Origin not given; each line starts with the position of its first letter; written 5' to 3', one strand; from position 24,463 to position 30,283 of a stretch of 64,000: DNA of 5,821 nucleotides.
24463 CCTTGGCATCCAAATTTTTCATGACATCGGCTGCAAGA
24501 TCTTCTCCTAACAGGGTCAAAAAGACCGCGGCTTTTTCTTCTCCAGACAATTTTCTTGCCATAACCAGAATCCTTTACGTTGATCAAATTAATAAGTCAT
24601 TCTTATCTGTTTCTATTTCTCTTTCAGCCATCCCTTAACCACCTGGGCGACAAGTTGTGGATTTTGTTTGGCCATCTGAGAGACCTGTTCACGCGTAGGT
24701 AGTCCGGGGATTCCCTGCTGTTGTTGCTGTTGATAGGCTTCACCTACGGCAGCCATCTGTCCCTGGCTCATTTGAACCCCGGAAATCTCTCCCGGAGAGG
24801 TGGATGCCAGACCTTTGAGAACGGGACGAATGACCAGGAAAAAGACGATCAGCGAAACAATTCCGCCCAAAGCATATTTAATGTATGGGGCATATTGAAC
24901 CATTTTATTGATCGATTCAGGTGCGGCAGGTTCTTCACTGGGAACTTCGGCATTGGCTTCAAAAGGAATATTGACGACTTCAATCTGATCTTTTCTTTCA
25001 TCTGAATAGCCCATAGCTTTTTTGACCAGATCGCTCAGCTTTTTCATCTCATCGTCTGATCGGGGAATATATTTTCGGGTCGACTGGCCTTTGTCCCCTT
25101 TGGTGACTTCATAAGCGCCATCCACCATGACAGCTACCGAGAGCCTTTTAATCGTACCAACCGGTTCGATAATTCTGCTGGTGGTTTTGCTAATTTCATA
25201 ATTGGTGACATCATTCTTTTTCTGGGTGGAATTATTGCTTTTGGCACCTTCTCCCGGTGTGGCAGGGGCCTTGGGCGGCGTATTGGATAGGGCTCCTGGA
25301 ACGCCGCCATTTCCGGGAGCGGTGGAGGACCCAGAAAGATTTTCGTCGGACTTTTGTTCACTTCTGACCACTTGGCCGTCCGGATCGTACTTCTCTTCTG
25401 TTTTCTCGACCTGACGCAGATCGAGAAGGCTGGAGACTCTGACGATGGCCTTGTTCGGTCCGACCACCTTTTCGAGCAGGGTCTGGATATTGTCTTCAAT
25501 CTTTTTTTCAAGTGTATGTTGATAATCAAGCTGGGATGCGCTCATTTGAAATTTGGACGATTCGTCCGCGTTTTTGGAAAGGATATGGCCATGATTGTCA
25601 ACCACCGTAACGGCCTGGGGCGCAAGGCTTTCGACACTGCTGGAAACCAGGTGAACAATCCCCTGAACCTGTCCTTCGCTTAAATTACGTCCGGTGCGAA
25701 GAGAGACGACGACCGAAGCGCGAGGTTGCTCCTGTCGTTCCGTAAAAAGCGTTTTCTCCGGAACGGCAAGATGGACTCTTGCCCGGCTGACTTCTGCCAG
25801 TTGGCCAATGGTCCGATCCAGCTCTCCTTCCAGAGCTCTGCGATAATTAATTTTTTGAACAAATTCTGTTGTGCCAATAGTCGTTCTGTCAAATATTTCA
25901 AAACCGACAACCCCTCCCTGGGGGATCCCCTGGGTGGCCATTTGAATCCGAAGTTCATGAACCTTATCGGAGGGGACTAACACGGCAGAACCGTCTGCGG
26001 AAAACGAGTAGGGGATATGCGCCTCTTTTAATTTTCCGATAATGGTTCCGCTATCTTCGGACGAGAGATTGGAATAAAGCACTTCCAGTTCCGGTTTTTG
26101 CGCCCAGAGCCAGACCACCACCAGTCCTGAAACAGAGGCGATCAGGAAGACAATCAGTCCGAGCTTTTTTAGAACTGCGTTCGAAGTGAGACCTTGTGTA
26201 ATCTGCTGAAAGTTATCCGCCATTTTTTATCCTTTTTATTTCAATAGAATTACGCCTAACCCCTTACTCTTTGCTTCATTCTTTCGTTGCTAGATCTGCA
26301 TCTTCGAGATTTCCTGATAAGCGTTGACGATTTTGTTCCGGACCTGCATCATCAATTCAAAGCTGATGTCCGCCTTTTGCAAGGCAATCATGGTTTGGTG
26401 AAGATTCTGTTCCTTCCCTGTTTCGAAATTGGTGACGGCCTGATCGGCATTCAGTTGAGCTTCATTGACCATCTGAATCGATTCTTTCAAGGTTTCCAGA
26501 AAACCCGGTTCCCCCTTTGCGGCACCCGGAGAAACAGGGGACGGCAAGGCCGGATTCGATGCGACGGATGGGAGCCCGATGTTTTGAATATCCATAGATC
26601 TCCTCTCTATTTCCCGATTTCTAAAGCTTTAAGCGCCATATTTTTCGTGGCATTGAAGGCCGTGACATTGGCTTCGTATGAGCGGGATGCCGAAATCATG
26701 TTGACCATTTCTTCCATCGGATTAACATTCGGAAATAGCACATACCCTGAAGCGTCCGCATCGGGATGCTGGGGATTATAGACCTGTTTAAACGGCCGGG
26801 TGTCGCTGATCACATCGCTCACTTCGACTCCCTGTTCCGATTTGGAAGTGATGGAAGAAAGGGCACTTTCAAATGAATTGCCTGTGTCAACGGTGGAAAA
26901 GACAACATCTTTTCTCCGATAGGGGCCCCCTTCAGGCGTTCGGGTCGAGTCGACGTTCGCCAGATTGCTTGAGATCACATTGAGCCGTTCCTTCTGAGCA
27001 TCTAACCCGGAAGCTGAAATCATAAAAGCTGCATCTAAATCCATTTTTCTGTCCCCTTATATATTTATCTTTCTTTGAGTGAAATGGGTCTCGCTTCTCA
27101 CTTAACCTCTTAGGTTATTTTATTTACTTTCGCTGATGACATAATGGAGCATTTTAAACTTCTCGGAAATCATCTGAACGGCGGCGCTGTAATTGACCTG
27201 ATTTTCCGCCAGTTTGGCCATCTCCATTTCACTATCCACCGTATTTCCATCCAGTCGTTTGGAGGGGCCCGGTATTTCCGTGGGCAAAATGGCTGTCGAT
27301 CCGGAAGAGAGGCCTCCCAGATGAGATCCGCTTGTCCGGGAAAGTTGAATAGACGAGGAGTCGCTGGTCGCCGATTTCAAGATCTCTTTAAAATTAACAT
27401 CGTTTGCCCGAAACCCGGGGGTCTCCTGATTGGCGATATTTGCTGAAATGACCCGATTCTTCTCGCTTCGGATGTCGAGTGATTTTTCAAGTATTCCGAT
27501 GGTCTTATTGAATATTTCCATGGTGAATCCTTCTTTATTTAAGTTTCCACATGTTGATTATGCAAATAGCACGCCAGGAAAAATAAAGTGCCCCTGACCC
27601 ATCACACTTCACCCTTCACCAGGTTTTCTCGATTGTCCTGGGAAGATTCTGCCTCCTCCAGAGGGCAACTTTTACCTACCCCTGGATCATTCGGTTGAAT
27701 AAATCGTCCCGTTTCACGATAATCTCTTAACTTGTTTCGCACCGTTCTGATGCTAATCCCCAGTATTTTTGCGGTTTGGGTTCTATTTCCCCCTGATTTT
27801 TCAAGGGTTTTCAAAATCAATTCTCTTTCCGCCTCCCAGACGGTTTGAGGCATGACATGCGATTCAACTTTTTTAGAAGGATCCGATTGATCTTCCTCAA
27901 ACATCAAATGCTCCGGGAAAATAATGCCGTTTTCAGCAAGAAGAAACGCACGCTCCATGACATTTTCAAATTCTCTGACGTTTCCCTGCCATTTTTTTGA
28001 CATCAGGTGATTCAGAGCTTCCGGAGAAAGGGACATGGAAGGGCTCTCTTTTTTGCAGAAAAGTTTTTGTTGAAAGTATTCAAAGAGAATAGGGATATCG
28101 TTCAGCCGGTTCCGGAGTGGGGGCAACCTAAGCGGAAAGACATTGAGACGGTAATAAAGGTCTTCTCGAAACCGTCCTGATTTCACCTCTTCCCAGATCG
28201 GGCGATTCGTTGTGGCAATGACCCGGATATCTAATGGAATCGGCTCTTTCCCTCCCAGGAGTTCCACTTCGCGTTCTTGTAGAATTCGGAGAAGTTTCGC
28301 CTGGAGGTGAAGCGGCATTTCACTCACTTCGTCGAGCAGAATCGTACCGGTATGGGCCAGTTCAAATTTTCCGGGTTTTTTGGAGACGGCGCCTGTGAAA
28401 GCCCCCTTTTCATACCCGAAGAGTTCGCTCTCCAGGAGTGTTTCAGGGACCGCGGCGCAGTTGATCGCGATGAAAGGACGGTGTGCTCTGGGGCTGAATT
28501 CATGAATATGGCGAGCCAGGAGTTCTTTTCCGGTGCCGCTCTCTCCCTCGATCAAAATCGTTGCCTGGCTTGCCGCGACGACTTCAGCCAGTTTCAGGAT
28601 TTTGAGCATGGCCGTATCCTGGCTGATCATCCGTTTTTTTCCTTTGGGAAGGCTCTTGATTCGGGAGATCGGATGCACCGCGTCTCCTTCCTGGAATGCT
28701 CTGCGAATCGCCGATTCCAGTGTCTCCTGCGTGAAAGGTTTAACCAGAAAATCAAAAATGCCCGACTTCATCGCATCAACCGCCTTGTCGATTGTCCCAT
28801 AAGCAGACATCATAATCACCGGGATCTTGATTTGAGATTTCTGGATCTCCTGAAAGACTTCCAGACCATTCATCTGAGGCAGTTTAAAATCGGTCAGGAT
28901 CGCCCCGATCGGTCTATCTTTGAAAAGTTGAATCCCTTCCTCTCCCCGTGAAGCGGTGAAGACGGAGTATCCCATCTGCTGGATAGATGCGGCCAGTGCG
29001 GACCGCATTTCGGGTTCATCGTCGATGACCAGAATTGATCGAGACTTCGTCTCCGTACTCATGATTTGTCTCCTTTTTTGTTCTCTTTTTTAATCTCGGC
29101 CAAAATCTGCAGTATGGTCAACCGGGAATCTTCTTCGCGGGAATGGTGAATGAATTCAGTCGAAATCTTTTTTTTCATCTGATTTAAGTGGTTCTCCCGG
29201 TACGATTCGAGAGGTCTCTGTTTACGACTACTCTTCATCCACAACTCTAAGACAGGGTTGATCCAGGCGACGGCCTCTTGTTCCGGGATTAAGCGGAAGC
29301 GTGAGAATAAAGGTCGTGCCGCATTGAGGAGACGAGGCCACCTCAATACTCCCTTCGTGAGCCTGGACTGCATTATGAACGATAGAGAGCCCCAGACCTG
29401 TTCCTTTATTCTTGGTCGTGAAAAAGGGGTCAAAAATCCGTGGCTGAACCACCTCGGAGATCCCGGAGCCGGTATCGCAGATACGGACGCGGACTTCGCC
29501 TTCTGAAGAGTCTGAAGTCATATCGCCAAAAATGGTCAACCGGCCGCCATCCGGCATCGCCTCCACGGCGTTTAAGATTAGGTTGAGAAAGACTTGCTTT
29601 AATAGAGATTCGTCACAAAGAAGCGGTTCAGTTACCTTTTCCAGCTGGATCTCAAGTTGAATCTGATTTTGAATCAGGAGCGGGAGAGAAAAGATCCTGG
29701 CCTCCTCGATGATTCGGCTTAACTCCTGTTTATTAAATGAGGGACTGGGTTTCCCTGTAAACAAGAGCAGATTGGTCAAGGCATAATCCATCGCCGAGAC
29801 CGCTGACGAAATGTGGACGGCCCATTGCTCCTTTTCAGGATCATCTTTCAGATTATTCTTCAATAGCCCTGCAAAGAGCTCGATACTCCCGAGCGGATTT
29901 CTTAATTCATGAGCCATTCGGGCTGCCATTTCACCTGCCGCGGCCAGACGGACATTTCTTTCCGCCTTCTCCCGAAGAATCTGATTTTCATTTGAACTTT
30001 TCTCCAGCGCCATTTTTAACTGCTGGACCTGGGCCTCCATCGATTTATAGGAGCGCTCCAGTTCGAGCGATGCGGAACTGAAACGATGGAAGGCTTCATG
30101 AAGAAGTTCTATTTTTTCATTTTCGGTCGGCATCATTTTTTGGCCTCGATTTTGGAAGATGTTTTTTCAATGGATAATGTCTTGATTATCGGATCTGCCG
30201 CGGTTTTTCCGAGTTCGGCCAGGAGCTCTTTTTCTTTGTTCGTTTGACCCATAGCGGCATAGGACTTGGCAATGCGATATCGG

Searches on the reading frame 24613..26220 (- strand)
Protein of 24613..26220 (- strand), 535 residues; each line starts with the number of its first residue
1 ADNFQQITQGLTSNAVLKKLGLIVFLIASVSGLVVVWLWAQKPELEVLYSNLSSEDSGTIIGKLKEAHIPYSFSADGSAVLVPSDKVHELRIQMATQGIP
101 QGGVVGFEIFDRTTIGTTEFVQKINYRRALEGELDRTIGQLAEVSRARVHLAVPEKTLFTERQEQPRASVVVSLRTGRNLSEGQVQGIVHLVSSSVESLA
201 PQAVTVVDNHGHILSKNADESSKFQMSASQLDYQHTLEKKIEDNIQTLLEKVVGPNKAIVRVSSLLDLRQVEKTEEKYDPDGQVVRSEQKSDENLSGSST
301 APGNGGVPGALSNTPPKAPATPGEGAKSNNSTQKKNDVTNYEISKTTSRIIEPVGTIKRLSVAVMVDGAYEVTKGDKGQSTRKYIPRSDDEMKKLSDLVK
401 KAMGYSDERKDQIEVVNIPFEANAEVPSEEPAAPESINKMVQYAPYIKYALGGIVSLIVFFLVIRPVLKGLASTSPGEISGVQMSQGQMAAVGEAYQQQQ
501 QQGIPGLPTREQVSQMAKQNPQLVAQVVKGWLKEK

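Call 32: search_protein_families(library=pfam, proteins=[window:24613-26220:-], max_evalue=0.00001)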
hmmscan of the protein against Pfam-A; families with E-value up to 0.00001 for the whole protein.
window:24613-26220:- (535 aa): 2 families
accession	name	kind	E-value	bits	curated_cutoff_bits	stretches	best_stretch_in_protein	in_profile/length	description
PF01514.23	YscJ_FliF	-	1.6e-67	227.3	24.4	1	41-215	2-178/179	Secretory protein of YscJ/FliF family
PF08345.17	YscJ_FliF_C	-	1.5e-47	162.1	23.8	1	249-420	1-147/147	Flagellar M-ring protein C-terminal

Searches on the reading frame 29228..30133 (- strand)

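Call 32: search_protein_families(library=pfam, proteins=[window:29228-30133:-], max_evalue=0.00001)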
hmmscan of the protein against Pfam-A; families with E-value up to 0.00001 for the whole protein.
window:29228-30133:- (301 aa): 2 families
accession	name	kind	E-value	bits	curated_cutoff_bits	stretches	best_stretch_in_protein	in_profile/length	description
PF02518.31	HATPase_c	-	3e-27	95.7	26.4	1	174-282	2-110/111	Histidine kinase-, DNA gyrase B-, and HSP90-like ATPase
PF00512.31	HisKA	-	6.6e-09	36.1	26.9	1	67-125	3-60/66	His Kinase A (phospho-acceptor) domain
